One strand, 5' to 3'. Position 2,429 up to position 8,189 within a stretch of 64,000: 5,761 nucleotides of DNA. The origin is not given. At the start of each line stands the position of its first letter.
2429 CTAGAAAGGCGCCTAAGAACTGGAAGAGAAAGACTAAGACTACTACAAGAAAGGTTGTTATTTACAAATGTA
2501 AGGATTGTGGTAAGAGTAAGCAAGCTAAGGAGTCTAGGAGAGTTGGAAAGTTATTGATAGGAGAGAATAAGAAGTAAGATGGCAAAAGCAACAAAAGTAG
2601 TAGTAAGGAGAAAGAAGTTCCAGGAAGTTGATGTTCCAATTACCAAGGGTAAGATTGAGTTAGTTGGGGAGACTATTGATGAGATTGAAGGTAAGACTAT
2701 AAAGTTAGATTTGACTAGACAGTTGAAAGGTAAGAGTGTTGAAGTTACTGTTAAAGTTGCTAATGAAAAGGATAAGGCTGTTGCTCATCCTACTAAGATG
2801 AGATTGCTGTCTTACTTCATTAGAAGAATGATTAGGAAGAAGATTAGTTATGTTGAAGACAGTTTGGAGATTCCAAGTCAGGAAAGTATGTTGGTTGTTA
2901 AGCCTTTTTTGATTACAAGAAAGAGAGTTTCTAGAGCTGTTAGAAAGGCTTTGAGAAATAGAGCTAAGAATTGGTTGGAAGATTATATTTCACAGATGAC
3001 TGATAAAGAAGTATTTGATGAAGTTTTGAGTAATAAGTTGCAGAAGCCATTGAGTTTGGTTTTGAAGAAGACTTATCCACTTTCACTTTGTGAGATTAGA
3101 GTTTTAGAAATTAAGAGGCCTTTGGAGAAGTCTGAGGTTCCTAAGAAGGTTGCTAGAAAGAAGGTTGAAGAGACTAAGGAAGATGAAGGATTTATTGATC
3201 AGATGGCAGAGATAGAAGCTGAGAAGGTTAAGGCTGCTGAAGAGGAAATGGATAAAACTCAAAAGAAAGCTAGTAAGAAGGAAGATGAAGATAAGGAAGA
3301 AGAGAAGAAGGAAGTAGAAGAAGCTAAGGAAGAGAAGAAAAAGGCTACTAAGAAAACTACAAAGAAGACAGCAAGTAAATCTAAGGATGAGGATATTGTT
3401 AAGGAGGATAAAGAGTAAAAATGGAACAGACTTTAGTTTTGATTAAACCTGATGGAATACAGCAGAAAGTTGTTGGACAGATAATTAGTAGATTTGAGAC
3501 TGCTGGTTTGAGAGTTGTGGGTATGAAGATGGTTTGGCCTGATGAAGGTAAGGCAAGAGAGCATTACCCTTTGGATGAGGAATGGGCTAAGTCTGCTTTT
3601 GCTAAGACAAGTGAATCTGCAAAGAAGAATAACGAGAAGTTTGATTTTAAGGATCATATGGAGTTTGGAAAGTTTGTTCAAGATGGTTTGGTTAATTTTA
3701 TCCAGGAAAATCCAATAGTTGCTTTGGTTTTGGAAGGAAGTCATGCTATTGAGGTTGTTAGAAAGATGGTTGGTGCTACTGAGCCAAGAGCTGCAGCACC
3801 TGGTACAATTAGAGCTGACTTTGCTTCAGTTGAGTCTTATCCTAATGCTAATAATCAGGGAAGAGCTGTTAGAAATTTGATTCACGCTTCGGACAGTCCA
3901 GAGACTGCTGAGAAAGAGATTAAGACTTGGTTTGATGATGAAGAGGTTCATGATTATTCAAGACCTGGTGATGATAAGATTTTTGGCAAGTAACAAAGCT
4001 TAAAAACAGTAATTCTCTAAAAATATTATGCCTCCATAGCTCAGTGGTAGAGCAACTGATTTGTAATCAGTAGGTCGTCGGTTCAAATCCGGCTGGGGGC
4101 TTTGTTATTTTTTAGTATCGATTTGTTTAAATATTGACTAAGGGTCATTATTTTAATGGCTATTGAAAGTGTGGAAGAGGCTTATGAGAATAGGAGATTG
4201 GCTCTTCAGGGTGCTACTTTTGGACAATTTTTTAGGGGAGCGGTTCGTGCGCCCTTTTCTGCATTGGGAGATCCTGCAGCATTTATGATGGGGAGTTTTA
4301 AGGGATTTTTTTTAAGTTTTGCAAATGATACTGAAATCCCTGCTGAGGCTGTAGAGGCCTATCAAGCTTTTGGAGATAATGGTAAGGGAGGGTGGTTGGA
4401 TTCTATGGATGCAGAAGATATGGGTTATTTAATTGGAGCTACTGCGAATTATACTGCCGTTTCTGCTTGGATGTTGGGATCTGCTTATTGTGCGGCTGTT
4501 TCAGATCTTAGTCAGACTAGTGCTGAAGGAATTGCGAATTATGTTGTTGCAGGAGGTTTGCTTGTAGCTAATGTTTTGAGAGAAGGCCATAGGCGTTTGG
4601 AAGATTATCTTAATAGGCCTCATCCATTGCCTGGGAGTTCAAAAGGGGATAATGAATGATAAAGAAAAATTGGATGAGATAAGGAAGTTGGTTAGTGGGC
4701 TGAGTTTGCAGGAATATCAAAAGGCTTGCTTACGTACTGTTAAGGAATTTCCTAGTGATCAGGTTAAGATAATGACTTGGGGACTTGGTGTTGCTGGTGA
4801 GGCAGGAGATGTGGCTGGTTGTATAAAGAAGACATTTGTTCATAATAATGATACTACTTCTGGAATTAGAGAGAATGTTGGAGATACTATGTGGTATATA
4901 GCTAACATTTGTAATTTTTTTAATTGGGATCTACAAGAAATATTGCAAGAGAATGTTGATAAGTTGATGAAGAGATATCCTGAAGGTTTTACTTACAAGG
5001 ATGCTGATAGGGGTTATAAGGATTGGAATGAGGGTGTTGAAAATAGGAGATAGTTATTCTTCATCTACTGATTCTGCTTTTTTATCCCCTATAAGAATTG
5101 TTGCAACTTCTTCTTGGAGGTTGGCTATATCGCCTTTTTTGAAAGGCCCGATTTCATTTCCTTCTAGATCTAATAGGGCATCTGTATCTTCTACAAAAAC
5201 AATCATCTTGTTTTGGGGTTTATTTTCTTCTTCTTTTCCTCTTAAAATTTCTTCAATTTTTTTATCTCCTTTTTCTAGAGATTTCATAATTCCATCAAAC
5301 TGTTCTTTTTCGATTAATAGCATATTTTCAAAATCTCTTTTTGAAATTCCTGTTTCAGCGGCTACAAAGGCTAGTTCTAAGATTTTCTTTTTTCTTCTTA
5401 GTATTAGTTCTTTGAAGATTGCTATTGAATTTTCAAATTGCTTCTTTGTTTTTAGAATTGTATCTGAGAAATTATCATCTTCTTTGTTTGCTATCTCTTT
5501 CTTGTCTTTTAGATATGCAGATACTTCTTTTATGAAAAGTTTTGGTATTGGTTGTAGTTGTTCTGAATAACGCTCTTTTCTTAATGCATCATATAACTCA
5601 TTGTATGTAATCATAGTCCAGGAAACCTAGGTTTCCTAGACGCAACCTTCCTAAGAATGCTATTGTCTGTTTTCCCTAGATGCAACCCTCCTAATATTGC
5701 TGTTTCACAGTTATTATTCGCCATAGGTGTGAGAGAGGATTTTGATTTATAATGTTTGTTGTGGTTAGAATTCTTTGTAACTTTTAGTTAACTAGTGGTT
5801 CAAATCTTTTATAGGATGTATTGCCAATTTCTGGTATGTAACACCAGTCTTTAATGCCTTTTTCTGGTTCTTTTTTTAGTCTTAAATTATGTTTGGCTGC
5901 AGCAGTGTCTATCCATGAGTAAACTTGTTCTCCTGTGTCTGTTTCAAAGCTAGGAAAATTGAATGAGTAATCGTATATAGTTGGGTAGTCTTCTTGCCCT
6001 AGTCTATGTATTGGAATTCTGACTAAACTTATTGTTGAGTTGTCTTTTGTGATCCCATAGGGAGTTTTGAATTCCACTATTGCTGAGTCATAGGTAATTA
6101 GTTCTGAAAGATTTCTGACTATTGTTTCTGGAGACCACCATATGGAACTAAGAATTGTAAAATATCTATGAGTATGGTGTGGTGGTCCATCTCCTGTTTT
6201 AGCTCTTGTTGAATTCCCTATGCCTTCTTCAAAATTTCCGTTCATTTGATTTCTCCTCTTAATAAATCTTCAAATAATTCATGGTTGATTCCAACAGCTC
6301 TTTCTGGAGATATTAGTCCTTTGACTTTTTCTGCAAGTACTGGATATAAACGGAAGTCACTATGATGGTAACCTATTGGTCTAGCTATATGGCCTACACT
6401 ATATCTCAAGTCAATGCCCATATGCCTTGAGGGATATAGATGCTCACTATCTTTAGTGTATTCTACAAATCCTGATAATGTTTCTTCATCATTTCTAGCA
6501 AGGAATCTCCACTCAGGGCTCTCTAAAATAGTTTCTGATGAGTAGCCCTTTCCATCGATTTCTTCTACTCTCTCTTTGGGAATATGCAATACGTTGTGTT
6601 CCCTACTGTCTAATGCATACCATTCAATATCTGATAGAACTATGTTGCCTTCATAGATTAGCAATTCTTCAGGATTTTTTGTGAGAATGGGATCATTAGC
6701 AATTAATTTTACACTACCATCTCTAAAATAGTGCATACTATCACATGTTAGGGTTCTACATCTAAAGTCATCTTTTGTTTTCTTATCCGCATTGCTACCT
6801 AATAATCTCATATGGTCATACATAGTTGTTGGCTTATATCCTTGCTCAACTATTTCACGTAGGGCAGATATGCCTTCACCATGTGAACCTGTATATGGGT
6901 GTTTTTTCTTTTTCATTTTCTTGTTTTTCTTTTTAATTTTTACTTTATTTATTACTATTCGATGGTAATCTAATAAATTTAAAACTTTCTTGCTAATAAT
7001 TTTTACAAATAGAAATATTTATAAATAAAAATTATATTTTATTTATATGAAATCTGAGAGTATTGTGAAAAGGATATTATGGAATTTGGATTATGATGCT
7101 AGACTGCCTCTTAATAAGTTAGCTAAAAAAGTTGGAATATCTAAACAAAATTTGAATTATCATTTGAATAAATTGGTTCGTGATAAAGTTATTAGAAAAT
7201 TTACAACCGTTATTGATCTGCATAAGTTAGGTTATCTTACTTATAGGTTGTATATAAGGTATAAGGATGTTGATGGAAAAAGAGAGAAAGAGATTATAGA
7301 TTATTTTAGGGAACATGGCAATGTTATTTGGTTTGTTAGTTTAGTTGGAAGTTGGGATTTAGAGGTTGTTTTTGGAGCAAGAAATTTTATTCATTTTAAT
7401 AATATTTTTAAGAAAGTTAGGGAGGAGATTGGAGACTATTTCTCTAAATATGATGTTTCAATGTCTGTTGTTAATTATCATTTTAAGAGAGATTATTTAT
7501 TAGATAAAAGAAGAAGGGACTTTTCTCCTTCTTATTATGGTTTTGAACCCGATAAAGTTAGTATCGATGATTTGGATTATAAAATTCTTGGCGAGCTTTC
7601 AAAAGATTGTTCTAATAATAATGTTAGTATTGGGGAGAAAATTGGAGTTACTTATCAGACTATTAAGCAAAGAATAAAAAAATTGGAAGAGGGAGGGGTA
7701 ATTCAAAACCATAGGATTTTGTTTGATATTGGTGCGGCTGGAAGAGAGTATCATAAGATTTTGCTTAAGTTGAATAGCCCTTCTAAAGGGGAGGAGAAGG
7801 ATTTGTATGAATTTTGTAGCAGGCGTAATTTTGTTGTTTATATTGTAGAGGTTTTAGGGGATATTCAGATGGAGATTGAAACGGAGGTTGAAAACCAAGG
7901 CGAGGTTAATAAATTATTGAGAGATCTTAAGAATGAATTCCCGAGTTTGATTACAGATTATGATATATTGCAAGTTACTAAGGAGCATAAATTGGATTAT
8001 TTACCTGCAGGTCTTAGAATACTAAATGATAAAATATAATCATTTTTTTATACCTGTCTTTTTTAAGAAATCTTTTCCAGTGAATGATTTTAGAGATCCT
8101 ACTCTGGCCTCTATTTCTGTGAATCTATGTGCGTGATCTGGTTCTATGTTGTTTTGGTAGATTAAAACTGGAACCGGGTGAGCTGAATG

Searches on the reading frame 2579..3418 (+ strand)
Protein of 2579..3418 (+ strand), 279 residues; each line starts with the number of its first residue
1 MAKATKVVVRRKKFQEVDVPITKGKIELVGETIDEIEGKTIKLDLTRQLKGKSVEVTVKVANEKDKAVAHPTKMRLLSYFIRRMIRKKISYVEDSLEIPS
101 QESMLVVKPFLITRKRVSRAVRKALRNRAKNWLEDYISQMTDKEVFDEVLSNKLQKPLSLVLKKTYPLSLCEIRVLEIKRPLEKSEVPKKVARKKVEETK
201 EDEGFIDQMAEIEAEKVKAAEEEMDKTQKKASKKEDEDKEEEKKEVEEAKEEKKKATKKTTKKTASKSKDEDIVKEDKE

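Call 9: search_protein_families(library=pfam, proteins=[window:2579-3418:+], max_evalue=0.001)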
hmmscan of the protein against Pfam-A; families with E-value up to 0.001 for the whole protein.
window:2579-3418:+ (279 aa): 1 family
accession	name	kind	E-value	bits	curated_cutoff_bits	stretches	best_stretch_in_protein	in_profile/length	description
PF01015.23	Ribosomal_S3Ae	-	1.1e-11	45.1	29.3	1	36-177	40-186/191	Ribosomal S3Ae family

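Call 75: find_encoding_contigs(protein=window:2579-3418:+, flank=10000, max_places=2)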
Protein window:2579-3418:+ (279 aa): 9 contigs read that carry it; 2 places shown.
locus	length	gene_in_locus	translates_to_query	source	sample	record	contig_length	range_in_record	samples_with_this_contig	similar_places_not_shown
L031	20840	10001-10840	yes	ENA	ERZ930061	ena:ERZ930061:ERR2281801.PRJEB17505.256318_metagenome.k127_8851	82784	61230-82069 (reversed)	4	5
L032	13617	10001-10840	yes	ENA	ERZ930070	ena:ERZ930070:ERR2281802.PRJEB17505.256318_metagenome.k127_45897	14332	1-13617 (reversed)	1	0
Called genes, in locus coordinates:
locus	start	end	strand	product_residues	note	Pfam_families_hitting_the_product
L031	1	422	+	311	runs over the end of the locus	PF08271:Zn_Ribbon_TF, PF00382:TFIIB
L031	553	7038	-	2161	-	-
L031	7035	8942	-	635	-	-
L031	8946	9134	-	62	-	PF13412:HTH_24 (weak)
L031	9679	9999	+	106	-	-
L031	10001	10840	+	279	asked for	PF01015:Ribosomal_S3Ae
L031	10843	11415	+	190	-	PF00334:NDK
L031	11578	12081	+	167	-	-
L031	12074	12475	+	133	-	PF03819:MazG (weak)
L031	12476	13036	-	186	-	PF22090:Gins51_C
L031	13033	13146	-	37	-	-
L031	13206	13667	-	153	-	-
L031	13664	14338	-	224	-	-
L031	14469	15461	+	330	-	PF01047:MarR (faint), PF12802:MarR_2 (faint), PF12840:HTH_20 (weak), PF13412:HTH_24, PF13545:HTH_Crp_2 (faint), PF04967:HTH_10 (faint), PF13404:HTH_AsnC-type, PF13412:HTH_24, +1 more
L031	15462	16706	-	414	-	PF01676:Metalloenzyme, PF10143:PhosphMutase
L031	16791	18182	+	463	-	PF02881:SRP54_N, PF00448:SRP54, PF13604:AAA_30 (faint)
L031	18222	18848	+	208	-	PF00596:Aldolase_II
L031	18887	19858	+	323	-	PF00814:TsaD, PF22521:HypF_C_2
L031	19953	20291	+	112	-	PF01248:Ribosomal_L7Ae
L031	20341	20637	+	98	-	PF01200:Ribosomal_S28e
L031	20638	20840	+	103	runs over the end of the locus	PF01246:Ribosomal_L24e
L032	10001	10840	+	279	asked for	PF01015:Ribosomal_S3Ae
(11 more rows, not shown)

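Call 79: search_protein_families(library=pfam, proteins=[L031:553-7038:-, L031:7035-8942:-], max_evalue=0.01)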
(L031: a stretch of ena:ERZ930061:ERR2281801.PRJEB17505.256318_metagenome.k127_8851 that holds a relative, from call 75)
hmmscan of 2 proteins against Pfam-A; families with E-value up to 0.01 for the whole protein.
L031:553-7038:- (2161 aa): 0 families

L031:7035-8942:- (635 aa): 0 families

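Call 101: search_protein_families(library=ncbifam, proteins=[L031:7035-8942:-, L031:553-7038:-], max_evalue=1)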
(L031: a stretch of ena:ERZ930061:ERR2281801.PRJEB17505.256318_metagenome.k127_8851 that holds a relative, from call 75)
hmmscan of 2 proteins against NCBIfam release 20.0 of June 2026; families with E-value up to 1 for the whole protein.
L031:7035-8942:- (635 aa): 0 families

L031:553-7038:- (2161 aa): 0 families

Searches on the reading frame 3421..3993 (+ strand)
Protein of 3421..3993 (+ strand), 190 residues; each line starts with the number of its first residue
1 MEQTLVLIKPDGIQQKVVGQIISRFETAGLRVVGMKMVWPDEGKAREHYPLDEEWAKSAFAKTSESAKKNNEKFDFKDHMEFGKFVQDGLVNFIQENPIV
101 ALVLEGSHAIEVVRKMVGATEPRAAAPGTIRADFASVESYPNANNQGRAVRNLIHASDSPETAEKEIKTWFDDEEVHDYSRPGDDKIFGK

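Call 30: search_protein_families(library=pfam, proteins=[window:3421-3993:+], max_evalue=0.001)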
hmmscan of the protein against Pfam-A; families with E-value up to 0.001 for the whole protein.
window:3421-3993:+ (190 aa): 1 family
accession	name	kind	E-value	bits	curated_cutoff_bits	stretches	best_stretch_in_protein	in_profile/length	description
PF00334.24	NDK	-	5e-42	143.4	27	2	78-176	50-135/135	Nucleoside diphosphate kinase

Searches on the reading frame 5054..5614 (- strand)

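Call 30: search_protein_families(library=pfam, proteins=[window:5054-5614:-], max_evalue=0.001)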
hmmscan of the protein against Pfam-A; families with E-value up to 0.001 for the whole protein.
window:5054-5614:- (186 aa): 1 family
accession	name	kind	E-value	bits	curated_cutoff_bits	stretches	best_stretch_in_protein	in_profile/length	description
PF22090.1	Gins51_C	-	6.5e-08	32.7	27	1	138-183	3-48/48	Gins51, C-terminal domain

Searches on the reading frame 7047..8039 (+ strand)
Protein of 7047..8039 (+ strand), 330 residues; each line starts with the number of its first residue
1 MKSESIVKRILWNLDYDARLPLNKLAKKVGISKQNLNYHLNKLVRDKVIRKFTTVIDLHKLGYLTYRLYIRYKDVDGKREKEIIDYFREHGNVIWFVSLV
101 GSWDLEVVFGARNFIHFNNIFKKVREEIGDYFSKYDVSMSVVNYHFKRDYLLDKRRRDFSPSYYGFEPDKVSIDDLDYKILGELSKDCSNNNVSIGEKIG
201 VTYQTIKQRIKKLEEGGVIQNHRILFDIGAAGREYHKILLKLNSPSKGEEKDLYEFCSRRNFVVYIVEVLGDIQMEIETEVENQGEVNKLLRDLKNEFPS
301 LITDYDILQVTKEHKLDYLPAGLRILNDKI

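Call 9: search_protein_families(library=pfam, proteins=[window:7047-8039:+], max_evalue=0.001)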
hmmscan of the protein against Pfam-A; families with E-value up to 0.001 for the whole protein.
window:7047-8039:+ (330 aa): 9 families
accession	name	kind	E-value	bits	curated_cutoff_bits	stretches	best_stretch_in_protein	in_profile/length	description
PF13412.12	HTH_24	-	9.9e-22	76.7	21.9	2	174-220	2-48/48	Winged helix-turn-helix DNA-binding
PF13404.12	HTH_AsnC-type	-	9.9e-16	57.7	27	1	173-214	1-42/42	AsnC-type helix-turn-helix domain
PF12840.13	HTH_20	-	2.2e-11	44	27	1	9-50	8-49/51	Helix-turn-helix domain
PF04967.18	HTH_10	-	2.2e-07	31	23.1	1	15-43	19-47/53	HTH DNA binding domain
PF13545.12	HTH_Crp_2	-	2.4e-06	27.9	27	0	20-61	23-67/70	Crp-like helix-turn-helix domain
PF12802.13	MarR_2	-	4.5e-06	27.2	27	0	9-50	9-51/61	MarR family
PF01047.28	MarR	-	5.3e-06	26.7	24.6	0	9-51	7-49/59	MarR family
PF22451.2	NirdL-like_HTH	-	8.9e-06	25.6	27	0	22-50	19-47/47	Siroheme decarboxylase NirDL-like HTH domain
PF08279.18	HTH_11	-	0.00026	21.2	25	0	195-218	21-44/55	HTH domain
